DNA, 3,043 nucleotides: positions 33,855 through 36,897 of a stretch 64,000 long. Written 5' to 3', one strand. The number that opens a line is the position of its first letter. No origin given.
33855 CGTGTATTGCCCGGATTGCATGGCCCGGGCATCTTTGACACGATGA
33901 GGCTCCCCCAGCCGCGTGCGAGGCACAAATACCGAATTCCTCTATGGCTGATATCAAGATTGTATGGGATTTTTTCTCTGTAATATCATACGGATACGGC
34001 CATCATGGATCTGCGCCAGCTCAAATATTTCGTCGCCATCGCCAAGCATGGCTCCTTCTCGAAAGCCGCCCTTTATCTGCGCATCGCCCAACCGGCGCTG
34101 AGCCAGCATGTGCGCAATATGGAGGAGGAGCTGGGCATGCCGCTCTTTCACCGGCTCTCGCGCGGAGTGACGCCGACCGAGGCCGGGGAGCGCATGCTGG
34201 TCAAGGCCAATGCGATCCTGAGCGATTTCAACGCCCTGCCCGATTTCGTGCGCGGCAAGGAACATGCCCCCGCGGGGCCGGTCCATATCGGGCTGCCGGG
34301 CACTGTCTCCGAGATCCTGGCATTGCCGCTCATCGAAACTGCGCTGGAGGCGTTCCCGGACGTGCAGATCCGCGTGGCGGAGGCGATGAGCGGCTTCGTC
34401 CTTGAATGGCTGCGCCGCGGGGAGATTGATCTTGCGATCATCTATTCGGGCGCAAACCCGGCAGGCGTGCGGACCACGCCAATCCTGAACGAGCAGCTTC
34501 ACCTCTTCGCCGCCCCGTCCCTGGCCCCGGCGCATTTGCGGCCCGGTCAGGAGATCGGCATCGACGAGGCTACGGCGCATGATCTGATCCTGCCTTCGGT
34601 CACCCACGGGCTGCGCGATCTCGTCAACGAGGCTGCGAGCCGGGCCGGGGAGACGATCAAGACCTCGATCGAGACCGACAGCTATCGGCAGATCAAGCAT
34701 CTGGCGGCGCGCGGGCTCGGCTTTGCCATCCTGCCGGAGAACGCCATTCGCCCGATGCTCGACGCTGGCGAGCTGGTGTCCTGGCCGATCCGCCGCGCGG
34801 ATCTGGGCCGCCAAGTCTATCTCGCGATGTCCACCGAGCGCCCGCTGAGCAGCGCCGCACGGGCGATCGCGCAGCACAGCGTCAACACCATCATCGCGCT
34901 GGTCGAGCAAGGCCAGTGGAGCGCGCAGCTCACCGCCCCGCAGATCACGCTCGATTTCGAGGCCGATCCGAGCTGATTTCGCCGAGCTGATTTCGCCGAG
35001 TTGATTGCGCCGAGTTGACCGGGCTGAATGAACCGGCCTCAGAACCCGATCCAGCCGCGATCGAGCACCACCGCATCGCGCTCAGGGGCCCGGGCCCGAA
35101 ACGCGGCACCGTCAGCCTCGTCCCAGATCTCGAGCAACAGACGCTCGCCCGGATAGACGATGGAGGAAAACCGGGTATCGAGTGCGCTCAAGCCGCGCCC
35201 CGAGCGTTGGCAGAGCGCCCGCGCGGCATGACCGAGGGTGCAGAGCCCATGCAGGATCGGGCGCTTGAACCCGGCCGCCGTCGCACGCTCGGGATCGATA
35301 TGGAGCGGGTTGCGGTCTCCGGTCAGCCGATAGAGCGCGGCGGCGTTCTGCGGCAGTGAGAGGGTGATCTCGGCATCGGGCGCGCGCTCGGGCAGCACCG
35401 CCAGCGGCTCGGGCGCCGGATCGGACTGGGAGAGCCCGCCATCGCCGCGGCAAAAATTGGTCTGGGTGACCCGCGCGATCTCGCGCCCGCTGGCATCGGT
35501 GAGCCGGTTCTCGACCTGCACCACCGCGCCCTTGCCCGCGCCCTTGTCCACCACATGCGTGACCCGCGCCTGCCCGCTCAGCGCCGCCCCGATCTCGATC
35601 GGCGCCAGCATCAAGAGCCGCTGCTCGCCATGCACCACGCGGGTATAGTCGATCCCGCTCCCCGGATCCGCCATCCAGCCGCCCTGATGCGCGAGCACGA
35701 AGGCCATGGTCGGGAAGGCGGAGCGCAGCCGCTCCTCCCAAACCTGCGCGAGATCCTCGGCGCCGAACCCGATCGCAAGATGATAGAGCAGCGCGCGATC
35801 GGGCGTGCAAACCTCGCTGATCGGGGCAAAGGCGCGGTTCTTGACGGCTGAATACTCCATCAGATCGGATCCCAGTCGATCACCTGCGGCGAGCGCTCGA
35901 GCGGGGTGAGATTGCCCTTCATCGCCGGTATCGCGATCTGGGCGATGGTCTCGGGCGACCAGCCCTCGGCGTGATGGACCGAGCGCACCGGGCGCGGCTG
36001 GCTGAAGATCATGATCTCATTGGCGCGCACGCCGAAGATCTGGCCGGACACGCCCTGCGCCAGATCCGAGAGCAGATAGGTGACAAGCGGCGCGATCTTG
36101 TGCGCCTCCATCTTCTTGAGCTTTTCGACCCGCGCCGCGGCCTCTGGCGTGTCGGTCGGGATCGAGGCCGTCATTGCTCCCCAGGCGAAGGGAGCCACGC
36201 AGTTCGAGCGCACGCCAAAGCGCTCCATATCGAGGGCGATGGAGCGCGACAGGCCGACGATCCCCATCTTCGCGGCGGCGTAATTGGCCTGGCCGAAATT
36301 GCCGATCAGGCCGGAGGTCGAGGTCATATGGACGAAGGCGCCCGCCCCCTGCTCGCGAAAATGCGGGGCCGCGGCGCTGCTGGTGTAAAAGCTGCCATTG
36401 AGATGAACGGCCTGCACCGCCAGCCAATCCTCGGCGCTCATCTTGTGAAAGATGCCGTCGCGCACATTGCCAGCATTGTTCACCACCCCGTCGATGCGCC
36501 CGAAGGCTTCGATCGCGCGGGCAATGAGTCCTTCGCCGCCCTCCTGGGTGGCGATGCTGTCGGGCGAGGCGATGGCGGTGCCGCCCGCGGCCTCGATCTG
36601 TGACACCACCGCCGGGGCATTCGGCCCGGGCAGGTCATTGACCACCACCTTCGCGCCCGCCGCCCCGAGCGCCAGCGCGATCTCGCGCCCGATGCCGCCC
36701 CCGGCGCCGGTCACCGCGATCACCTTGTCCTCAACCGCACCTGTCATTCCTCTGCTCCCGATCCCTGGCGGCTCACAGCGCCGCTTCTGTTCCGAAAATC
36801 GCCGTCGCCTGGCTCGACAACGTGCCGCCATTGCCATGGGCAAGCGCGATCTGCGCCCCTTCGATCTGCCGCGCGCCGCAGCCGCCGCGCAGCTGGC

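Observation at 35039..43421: Nine-gene translationally coupled operon for CoA-dependent beta-oxidation-like catabolism of an unusual acid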

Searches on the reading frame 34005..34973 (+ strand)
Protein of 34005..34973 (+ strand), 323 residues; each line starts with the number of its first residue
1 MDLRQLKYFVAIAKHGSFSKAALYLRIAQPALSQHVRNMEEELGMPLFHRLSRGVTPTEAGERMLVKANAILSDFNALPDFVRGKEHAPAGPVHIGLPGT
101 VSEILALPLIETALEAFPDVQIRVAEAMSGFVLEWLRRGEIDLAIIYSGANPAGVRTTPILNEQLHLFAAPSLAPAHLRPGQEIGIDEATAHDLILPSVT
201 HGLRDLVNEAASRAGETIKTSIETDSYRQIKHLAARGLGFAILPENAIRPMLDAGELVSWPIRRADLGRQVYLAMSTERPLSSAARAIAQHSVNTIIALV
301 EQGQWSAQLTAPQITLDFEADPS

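Call 28: search_protein_families(library=ncbifam, proteins=[window:34005-34973:+], max_evalue=0.00001)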
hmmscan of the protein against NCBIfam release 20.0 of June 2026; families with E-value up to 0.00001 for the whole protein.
window:34005-34973:+ (323 aa): 53 families (the best 25 are shown)
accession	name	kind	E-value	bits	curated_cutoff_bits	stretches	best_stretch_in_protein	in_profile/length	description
NF008410.0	PRK11233.1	equivalog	5.4e-54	183.4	309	1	1-294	1-289/305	nitrogen assimilation transcriptional regulator NAC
NF040786.1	LysR_Sec_metab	equivalog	2.6e-42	144.8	250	1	1-291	1-293/298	selenium metabolism-associated LysR family transcriptional regulator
NF047520.1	trans_act_CidR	equivalog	8.5e-40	136.8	415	1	1-288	1-284/292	cidABC operon transcriptional activator CidR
NF008416.0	PRK11242.1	equivalog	4.2e-38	131.3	277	1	1-295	1-290/300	transcriptional regulator CynR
NF053705.1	TransRegGltCGpos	equivalog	2.3e-35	122.2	350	1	1-291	1-288/300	glutamate biosynthesis transcriptional regulator GltC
NF008361.0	PRK11151.1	equivalog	1.3e-32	113.3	329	1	1-295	1-292/305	DNA-binding transcriptional regulator OxyR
NF045775.1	acetoin_reg_AlsR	exception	1.8e-31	109.7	430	1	1-249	1-248/290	acetoin biosynthesis transcriptional regulator AlsR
TIGR02424.1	TF_pcaQ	equivalog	1.2e-30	106.4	303.8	1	2-290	4-292/300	pca operon transcription factor PcaQ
NF045990.1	TransRegCbbRRhodb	equivalog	2.4e-29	102.3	450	1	2-292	7-296/304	LysR family regulator CbbR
TIGR03339.1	phn_lysR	subfamily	6.8e-29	101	341.1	1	5-273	1-260/279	aminoethylphosphonate catabolism associated LysR family transcriptional regulator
NF040889.1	trans_reg_YeiE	equivalog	5.7e-27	94.7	480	1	2-288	4-282/288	DNA-binding transcriptional regulator YeiE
NF007307.0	PRK09791.1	equivalog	1.2e-25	90.3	336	1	2-265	6-266/302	LysR family transcriptional regulator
NF008352.0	PRK11139.1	subfamily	2.5e-25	89.2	288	1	3-259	8-255/305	transcriptional regulator GcvA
NF007385.0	PRK09906.1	equivalog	1.4e-24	86.7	356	1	1-262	1-258/296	DNA-binding transcriptional regulator HcaR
TIGR03418.1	chol_sulf_TF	equivalog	3e-24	85.6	324.8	1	2-285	2-281/291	choline sulfate utilization transcriptional regulator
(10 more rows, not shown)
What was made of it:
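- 34005..34976 (+): LysR-family regulator, convergent with gene I and divergent from the lower operon. NCBIfam LysR models (call 28).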

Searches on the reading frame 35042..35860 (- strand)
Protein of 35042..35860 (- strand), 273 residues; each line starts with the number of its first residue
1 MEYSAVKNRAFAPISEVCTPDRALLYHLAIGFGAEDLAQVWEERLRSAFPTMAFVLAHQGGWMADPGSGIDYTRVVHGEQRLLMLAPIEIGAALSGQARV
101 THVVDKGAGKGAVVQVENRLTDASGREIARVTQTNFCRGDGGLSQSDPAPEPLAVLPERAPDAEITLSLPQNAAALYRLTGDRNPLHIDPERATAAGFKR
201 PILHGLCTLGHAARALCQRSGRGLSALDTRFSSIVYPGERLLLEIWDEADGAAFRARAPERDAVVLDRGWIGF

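Call 5: search_protein_families(library=pfam, proteins=[window:35042-35860:-])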
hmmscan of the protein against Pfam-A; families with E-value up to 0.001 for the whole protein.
window:35042-35860:- (273 aa): 3 families
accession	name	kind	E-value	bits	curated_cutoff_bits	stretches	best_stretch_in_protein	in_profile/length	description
PF01575.25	MaoC_dehydratas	-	4.5e-23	81.6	27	1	157-252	6-106/123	MaoC like domain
PF22622.2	MFE-2_hydrat-2_N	-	1.7e-15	57.4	27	1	21-139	6-130/130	MFE-2 hydratase 2 N-terminal domain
PF13452.11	FAS1_DH_region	-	2e-12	47.8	22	1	50-130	51-131/132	FAS1-like, dehydratase domain region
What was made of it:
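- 35039..35860 (-): Gene I: two-domain hydratase 2 (MFE-2 type), 273 aa. Pfam MFE-2_hydrat-2_N plus MaoC (call 5).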

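Call 6: search_protein_families(library=ncbifam, proteins=[window:35042-35860:-])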
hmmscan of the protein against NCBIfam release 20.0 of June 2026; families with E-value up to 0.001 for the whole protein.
window:35042-35860:- (273 aa): 4 families
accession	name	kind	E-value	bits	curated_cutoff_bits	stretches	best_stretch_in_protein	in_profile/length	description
NF040620.1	fused_HadA_HadB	exception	4.4e-09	36.2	350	1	179-236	223-282/329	fused (3R)-hydroxyacyl-ACP dehydratase subunits HadA/HadB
NF040621.1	Dietz_HadA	exception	4.2e-07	30.4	200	1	58-132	51-123/132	(3R)-hydroxyacyl-ACP dehydratase subunit HadA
NF040624.1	HadA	equivalog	0.0003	21.1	180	0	67-131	69-131/144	(3R)-hydroxyacyl-ACP dehydratase subunit HadA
NF010246.0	PRK13693.1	equivalog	0.00072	19.5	203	0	173-219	27-73/142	(3R)-hydroxyacyl-ACP dehydratase subunit HadB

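Call 31: search_solved_structures(query=window:35042-35860:-, max_evalue=0.00001)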
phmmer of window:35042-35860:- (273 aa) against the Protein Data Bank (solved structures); distinct sequences matched with E-value up to 0.00001: 11.
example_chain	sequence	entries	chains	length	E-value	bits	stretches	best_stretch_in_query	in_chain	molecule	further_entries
1s9c_A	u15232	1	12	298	4.7e-40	141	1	10-271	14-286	Peroxisomal multifunctional enzyme type 2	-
3khp_A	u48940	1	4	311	9.5e-38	133.5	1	20-269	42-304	MaoC family protein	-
3oml_A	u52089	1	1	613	1e-37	133.4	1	64-266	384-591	Peroxisomal Multifunctional Enzyme Type 2, CG3415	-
3kh8_A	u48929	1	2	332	1.6e-34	122.9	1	69-269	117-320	MaoC-like dehydratase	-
7mku_A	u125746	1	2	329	1.1e-31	113.6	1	49-266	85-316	Enoyl-CoA hydratase 2, peroxisomal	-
1pn2_A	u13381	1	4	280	2.4e-28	102.6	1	23-267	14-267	Peroxisomal hydratase-dehydrogenase-epimerase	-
2cdh_S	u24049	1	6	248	3.7e-28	102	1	137-271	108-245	DEHYDRATASE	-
1pn4_A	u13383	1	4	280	3.1e-27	99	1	23-267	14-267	Peroxisomal hydratase-dehydrogenase-epimerase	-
9pqx_A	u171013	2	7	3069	5.4e-06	29.3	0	90-240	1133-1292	3-oxoacyl-ACP synthase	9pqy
9pqy_B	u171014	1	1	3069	5.4e-06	29.3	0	90-240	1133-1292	Fatty acid synthase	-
6gjc_A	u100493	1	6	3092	5.5e-06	29.3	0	90-240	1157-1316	Fatty acid synthase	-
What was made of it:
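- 35039..35860 (-): PDB 1s9c (human MFE-2 hydratase 2), 141 bits (call 31).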

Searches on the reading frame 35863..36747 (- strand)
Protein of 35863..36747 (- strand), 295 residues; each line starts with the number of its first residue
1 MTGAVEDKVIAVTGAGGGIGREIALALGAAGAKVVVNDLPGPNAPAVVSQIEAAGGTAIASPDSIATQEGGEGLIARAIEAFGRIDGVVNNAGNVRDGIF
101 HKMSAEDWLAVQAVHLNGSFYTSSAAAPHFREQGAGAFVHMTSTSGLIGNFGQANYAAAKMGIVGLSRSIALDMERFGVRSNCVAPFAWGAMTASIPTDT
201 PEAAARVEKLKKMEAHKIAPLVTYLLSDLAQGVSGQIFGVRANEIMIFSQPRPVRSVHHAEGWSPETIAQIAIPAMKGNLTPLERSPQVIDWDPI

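Call 5: search_protein_families(library=pfam, proteins=[window:35863-36747:-])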
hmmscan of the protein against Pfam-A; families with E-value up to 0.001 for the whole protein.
window:35863-36747:- (295 aa): 3 families
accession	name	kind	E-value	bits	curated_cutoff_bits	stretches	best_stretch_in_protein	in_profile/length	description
PF00106.31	adh_short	-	5.5e-41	140.6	26.6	1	8-186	1-179/195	short chain dehydrogenase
PF13561.12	adh_short_C2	-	1.8e-40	139.5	27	1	14-240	1-231/236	Enoyl-(Acyl carrier protein) reductase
PF08659.16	KR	-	6.1e-19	69.1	22.6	1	11-161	4-154/180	KR domain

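Call 6: search_protein_families(library=ncbifam, proteins=[window:35863-36747:-])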
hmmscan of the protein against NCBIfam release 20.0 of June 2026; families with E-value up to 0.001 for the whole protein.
window:35863-36747:- (295 aa): 208 families (the best 25 are shown)
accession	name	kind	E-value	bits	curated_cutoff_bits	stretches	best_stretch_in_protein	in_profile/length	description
NF005861.0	PRK07791.1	subfamily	6.1e-66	222.8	373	1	3-271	2-283/300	SDR family oxidoreductase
NF005862.0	PRK07792.1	equivalog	6.6e-58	196.3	414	1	4-266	10-278/307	3-oxoacyl-ACP reductase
NF004198.0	PRK05653.1-3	equivalog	2e-50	171.6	296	1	5-241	5-243/248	3-oxoacyl-ACP reductase FabG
TIGR01830.1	3oxo_ACP_reduc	equivalog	2.2e-49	168.3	297.75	1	12-240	3-234/239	3-oxoacyl-[acyl-carrier-protein] reductase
NF009466.0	PRK12826.1-2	subfamily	2.9e-44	151.4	222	1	7-244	3-244/248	3-oxoacyl-ACP reductase FabG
NF052558.1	MBtsdlDhBudC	equivalog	1.2e-41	142.9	270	1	6-240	2-237/250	meso-2,3-butanediol dehydrogenase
NF006110.0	PRK08261.1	equivalog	1.5e-41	142.8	410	1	4-243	211-449/454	3-oxoacyl-ACP reductase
NF009546.0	PRK12935.1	equivalog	1.3e-40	139.5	418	1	5-237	4-238/247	acetoacetyl-CoA reductase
NF009093.0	PRK12429.1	subfamily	4.7e-40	137.5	258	1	5-186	3-184/259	3-hydroxybutyrate dehydrogenase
NF005559.1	PRK07231.1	subfamily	5.4e-40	137.5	215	1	5-239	2-242/249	glucose 1-dehydrogenase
NF004200.0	PRK05653.1-5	equivalog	5.8e-40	137.4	273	1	9-241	4-238/242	3-oxoacyl-ACP reductase FabG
NF004197.0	PRK05653.1-1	equivalog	5.4e-39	134.3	332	1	3-241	3-243/249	3-oxoacyl-ACP reductase FabG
TIGR01829.1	AcAcCoA_reduct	subfamily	1.1e-38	133.3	302.1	1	8-240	1-236/242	acetoacetyl-CoA reductase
NF009464.0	PRK12824.1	subfamily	3.2e-38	131.8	269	1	8-241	3-239/245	3-oxoacyl-ACP reductase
TIGR01963.1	PHB_DH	subfamily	3.2e-38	131.4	307.05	1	8-186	2-180/255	3-hydroxybutyrate dehydrogenase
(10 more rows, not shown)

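Call 30: search_solved_structures(query=window:35863-36747:-, max_evalue=1e-30)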
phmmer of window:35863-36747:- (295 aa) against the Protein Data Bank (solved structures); distinct sequences matched with E-value up to 1e-30: 28.
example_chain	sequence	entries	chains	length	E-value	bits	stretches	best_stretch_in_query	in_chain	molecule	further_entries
2et6_A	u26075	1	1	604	1.5e-93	316.9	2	3-261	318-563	(3R)-hydroxyacyl-CoA dehydrogenase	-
1gz6_A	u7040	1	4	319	8.7e-48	166.7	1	6-243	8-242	ESTRADIOL 17 BETA-DEHYDROGENASE 4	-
1zbq_A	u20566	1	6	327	7.6e-47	163.6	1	6-243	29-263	17-beta-hydroxysteroid dehydrogenase 4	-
3oml_A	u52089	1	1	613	3.7e-43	151.5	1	7-227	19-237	Peroxisomal Multifunctional Enzyme Type 2, CG3415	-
4kzp_A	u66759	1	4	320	4.8e-43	151.2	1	7-268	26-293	Oxidoreductase, short chain dehydrogenase/reductase family protein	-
7sub_A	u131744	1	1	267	1e-40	143.6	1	3-240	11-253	3-oxoacyl-reductase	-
3qlj_A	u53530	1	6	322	1.5e-40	143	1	3-271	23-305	Short chain dehydrogenase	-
4dml_A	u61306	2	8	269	6.2e-39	137.7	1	5-243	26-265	3-oxoacyl-[acyl-carrier-protein] reductase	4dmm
4rzh_A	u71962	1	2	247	7e-39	137.5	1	6-246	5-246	3-oxoacyl-[acyl-carrier protein] reductase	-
7lg9_A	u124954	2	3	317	1.5e-38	136.5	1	5-267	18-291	3-ketoacyl-ACP reductase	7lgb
2hq1_A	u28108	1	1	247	2e-38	136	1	7-242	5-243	Glucose/ribitol dehydrogenase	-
7ulh_A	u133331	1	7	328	4.2e-38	135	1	1-269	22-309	Short chain dehydrogenase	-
4m8s_A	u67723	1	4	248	2.6e-37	132.3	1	5-244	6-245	Putative 3-oxoacyl-[acyl-carrier protein] reductase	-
4jro_A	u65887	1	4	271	6.8e-37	131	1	5-243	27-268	FabG protein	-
1edo_A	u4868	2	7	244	1.8e-36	129.6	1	9-240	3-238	BETA-KETO ACYL CARRIER PROTEIN REDUCTASE | KETOACYL REDUCTASE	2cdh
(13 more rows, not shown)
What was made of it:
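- On MFE-2 (D-bifunctional protein) dehydrogenase and hydratase 2: Calls 30 and 31.
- H and I match the two halves of MFE-2 (calls 30, 31).
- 35860..36747 (-): Gene H: MFE-2-type (3R)-hydroxyacyl-CoA dehydrogenase-like SDR, 295 aa. PDB 2et6 (yeast MFE-2 dehydrogenase) 317 bits; 1gz6 and 1zbq (17beta-HSD4) 164-167 bits (call 30).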
